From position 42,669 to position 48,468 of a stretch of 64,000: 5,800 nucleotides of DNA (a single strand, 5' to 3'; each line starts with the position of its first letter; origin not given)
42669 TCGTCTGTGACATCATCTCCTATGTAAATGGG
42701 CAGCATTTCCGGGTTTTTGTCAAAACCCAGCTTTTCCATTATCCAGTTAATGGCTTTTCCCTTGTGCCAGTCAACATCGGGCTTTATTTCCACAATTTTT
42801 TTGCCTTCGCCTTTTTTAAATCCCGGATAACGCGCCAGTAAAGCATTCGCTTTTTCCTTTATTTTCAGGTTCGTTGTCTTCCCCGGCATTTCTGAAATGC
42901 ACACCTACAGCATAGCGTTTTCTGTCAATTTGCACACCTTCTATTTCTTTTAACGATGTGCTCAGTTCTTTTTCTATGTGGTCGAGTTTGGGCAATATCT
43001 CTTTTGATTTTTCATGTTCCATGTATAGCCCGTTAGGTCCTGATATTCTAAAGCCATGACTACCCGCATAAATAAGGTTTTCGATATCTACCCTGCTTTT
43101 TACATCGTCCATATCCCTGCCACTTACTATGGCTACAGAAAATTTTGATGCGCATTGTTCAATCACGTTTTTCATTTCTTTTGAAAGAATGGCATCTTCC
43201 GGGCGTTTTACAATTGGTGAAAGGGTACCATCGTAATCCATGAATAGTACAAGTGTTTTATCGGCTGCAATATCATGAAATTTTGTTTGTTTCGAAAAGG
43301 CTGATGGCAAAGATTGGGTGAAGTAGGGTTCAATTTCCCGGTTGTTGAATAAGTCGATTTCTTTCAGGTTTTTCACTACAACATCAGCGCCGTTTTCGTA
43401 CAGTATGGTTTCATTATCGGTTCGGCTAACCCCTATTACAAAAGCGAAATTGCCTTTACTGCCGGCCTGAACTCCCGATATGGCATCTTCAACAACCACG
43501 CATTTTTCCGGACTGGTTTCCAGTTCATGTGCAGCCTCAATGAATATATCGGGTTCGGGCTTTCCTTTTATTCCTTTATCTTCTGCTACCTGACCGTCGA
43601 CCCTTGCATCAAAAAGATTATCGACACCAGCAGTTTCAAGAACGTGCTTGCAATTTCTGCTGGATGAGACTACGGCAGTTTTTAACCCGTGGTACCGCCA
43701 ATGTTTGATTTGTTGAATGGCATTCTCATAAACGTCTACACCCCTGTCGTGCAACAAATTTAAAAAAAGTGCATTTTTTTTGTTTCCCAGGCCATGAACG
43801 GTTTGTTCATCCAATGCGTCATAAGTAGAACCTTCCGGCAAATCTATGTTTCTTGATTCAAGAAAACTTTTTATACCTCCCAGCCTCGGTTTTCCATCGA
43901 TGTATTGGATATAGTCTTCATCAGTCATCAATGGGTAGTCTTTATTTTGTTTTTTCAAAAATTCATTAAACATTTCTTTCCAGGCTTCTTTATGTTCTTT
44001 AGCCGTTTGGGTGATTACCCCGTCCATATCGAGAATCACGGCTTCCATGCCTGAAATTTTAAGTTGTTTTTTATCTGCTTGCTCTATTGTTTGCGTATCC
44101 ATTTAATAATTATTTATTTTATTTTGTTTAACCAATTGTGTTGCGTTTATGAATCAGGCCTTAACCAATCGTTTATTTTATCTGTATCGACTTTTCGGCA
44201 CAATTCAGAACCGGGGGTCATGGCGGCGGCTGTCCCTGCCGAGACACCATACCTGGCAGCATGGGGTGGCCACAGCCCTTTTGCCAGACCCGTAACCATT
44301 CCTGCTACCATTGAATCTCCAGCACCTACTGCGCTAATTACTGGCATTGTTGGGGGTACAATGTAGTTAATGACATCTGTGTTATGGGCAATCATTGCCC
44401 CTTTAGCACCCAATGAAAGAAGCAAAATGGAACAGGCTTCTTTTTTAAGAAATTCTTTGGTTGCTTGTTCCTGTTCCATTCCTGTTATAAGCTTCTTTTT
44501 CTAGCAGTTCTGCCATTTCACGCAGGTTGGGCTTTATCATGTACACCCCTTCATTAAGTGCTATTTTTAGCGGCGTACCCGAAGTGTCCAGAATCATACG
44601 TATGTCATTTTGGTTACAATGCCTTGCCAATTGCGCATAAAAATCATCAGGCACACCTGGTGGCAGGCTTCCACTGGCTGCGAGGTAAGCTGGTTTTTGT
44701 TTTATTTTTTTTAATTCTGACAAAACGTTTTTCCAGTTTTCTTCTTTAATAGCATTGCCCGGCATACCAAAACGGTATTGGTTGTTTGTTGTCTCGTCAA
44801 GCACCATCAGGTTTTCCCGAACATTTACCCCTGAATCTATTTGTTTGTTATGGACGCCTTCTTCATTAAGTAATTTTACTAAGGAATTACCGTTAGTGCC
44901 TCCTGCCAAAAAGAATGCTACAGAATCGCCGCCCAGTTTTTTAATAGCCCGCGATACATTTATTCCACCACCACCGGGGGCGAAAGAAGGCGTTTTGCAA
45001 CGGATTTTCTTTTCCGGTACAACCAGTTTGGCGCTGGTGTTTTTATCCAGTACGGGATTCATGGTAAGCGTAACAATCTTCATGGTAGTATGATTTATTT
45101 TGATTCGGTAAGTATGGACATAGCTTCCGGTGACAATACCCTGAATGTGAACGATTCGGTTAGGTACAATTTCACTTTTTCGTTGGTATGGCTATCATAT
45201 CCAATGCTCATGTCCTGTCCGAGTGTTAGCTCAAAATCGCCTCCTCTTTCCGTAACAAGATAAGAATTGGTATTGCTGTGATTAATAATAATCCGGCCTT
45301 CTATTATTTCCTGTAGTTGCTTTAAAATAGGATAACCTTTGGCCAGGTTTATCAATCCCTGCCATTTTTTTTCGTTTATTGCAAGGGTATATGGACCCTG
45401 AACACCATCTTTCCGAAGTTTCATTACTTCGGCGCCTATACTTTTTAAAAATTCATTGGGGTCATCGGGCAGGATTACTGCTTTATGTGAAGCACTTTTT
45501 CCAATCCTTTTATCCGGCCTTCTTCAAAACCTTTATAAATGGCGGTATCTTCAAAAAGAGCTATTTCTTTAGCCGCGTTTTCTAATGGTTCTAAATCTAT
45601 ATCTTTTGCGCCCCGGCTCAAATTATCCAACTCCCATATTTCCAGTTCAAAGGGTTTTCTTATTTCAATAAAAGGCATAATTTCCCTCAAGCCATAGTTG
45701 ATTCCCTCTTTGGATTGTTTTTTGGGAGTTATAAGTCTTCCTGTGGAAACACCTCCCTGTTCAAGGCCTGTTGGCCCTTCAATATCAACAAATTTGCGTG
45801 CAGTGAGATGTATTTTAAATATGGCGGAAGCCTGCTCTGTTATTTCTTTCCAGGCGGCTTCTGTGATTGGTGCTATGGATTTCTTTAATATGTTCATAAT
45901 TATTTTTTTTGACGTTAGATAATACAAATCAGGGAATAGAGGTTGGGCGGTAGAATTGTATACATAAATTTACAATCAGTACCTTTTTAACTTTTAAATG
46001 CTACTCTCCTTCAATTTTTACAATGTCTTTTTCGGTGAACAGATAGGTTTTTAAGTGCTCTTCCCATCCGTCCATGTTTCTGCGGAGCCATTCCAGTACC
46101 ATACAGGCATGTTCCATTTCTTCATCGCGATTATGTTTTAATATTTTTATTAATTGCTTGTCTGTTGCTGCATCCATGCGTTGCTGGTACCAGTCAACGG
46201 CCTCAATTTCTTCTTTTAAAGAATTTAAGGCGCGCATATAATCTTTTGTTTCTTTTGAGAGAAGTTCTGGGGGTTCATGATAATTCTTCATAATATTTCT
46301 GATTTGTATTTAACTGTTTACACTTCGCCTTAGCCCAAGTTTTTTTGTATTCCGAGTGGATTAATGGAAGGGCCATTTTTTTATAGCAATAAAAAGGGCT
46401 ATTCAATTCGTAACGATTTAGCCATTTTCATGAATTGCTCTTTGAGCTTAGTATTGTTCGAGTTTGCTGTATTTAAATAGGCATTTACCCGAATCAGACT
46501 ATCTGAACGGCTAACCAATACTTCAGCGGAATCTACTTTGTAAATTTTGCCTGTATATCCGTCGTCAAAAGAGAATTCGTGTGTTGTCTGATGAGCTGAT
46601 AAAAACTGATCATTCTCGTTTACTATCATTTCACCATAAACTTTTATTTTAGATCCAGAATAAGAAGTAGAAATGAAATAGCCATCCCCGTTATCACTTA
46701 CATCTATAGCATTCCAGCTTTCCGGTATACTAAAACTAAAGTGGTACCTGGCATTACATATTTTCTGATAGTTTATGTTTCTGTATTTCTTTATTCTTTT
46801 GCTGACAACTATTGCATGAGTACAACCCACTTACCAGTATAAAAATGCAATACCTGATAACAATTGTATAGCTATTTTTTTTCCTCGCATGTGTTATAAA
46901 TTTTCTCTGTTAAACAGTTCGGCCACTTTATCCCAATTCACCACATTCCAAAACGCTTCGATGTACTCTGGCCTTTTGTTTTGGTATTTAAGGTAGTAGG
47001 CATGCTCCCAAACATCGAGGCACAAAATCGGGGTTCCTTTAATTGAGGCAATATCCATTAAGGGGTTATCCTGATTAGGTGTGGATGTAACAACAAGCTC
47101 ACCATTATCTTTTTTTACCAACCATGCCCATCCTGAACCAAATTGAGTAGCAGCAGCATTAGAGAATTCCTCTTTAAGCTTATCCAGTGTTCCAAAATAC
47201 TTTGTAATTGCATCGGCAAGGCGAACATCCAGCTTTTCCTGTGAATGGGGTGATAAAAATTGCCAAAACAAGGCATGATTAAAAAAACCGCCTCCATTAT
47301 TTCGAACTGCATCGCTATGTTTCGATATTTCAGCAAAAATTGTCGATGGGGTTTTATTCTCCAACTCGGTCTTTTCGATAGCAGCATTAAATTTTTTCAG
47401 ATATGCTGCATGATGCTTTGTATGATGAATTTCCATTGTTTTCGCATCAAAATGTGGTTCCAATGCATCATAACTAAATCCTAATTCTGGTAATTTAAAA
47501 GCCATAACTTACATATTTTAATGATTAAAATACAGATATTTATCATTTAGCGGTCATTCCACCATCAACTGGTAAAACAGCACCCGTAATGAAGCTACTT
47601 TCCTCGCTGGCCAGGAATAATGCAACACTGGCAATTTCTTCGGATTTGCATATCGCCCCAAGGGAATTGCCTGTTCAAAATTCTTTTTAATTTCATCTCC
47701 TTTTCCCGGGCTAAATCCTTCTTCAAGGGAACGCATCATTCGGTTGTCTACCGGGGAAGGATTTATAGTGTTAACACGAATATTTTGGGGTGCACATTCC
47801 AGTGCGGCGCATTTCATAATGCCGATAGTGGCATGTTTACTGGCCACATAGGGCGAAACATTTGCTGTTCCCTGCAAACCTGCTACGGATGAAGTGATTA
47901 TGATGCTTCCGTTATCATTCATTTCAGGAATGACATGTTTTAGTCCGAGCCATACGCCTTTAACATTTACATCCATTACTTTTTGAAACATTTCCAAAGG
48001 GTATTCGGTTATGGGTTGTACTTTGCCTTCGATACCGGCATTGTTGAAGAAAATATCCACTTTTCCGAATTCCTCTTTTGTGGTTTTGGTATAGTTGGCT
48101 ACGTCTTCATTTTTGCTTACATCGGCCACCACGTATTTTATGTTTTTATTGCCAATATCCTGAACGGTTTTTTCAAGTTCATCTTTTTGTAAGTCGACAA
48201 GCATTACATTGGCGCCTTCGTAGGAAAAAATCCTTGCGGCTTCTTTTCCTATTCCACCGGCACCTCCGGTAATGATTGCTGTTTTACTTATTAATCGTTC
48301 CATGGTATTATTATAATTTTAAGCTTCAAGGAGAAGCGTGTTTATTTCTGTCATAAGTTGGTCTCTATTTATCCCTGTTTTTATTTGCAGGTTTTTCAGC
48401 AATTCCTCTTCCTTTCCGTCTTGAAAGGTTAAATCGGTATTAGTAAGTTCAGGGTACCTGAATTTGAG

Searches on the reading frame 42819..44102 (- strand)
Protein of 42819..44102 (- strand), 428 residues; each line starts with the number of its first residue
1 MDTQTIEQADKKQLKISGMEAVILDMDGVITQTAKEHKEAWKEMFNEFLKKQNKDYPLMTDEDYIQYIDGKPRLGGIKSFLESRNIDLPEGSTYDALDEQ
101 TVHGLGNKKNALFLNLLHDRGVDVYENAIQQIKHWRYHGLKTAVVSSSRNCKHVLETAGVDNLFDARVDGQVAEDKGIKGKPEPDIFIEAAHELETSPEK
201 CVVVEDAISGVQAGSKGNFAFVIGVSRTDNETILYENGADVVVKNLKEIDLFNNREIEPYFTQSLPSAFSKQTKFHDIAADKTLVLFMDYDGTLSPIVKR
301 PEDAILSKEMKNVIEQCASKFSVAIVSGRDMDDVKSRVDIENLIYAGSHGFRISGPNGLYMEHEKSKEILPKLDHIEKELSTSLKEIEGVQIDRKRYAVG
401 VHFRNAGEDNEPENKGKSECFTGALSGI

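Call 5: search_protein_families(library=pfam, proteins=[window:42819-44102:-], max_evalue=0.01)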
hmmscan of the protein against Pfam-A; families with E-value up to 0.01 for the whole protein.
window:42819-44102:- (428 aa): 5 families
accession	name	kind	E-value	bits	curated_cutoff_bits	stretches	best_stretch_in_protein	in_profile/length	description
PF02358.22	Trehalose_PPase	-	9e-32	110.5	27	1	287-411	1-128/235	Trehalose-phosphatase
PF00702.32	Hydrolase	-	8.2e-22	79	26.4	1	19-215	1-188/191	haloacid dehalogenase-like hydrolase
PF13419.12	HAD_2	-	4.4e-15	56.7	23.8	1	22-221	1-175/178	Haloacid dehalogenase-like hydrolase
PF13242.12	Hydrolase_like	-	0.0011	19.2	22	1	180-248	3-74/75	HAD-hyrolase-like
PF08282.18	Hydrolase_3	-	0.006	16.8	20.9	0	286-372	1-75/255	haloacid dehalogenase-like hydrolase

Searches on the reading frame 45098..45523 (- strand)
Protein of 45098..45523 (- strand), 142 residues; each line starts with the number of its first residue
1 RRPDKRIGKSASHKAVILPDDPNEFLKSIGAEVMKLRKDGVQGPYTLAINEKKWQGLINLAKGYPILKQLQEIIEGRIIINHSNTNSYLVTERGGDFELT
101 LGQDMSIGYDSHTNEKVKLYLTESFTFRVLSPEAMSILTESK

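Call 5: search_protein_families(library=pfam, proteins=[window:45098-45523:-], max_evalue=0.01)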
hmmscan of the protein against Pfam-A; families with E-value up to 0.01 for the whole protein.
window:45098-45523:- (142 aa): 1 family
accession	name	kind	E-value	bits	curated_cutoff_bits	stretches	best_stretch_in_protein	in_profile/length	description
PF04454.18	Linocin_M18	-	3.1e-30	105.7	24.3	1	9-126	133-253/253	Encapsulating protein for peroxidase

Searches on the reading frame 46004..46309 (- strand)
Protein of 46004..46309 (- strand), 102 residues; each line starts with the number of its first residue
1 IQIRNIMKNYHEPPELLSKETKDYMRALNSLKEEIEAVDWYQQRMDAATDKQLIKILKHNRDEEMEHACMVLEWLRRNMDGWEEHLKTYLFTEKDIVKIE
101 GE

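Call 6: search_protein_families(library=pfam, proteins=[window:46004-46309:-], max_evalue=0.01)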
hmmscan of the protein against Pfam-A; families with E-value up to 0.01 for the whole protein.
window:46004-46309:- (102 aa): 2 families
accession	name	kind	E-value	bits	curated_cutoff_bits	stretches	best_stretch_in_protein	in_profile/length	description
PF22277.2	EncFtn-like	-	6.2e-41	138.5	27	1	9-93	1-85/85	EncFtn-like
PF03462.23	PCRF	-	0.00097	19.4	24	1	14-94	15-97/194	PCRF domain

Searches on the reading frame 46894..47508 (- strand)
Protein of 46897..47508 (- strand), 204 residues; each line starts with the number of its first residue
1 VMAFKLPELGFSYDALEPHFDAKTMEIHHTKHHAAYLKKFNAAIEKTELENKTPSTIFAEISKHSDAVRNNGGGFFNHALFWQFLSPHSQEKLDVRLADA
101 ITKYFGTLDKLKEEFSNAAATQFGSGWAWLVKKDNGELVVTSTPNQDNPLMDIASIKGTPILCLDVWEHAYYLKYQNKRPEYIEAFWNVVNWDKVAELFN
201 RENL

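Call 6: search_protein_families(library=pfam, proteins=[window:46897-47508:-], max_evalue=0.01)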
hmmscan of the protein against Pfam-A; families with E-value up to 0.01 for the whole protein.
window:46897-47508:- (204 aa): 2 families
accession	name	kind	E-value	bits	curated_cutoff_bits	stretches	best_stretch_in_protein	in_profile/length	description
PF02777.23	Sod_Fe_C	-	1.5e-42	144.2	20.9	1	96-197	4-101/102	Iron/manganese superoxide dismutases, C-terminal domain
PF00081.27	Sod_Fe_N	-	8.5e-29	100.3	27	1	4-86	2-82/82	Iron/manganese superoxide dismutases, alpha-hairpin domain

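Call 39: find_encoding_contigs(protein=window:46894-47505:-, flank=10000, max_places=4)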
Protein window:46894-47505:- (203 aa): no gene with exactly this product is on record in the collection.

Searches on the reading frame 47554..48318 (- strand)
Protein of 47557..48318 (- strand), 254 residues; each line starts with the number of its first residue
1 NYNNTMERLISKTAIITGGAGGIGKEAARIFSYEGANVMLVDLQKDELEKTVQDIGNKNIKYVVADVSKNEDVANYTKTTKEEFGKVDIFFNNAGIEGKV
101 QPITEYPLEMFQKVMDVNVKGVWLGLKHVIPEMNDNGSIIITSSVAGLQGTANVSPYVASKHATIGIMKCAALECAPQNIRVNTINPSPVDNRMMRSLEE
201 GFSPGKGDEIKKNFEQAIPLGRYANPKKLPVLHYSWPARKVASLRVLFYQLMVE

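Call 6: search_protein_families(library=pfam, proteins=[window:47557-48318:-], max_evalue=0.01)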
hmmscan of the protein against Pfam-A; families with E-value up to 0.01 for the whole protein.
window:47557-48318:- (254 aa): 10 families
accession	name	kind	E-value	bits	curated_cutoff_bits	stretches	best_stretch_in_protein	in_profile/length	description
PF00106.31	adh_short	-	6.2e-54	182.9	26.6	1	12-200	1-192/195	short chain dehydrogenase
PF13561.12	adh_short_C2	-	1.1e-50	172.9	27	1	20-228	3-208/236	Enoyl-(Acyl carrier protein) reductase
PF08659.16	KR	-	4.2e-15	56.6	22.6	1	13-160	2-152/180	KR domain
PF02737.24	3HCDH_N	-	8.9e-05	22.9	22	1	19-78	6-65/180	3-hydroxyacyl-CoA dehydrogenase, NAD binding domain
PF01262.27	AlaDh_PNT_C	-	0.0016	18.3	23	1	15-102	31-108/214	Alanine dehydrogenase/PNT, C-terminal domain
PF19417.4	RnlA_toxin_N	-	0.0021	18.7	24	1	42-95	5-60/82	RNase LS, bacterial toxin N-terminal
PF03435.24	Sacchrp_dh_NADP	-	0.0055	17.5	25.1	1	19-76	5-65/129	Saccharopine dehydrogenase NADP binding domain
PF02719.21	Polysacc_synt_2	-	0.0056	16.3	20.2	1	15-106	2-95/293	Polysaccharide biosynthesis protein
PF23441.1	SDR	-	0.0069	16.2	27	0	8-195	4-199/258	SDR-like rossmann domain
PF01370.27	Epimerase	-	0.01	15.7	20.9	0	15-113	2-90/240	NAD dependent epimerase/dehydratase family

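Call 74: search_protein_families(library=pfam, proteins=[window:47554-48303:-], max_evalue=1e-10)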
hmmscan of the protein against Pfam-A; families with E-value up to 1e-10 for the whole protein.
window:47554-48303:- (249 aa): 3 families
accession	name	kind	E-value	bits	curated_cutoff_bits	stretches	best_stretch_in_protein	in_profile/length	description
PF00106.31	adh_short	-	5.8e-54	183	26.6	1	7-195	1-192/195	short chain dehydrogenase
PF13561.12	adh_short_C2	-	1e-50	173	27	1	15-223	3-208/236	Enoyl-(Acyl carrier protein) reductase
PF08659.16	KR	-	4e-15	56.6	22.6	1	8-155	2-152/180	KR domain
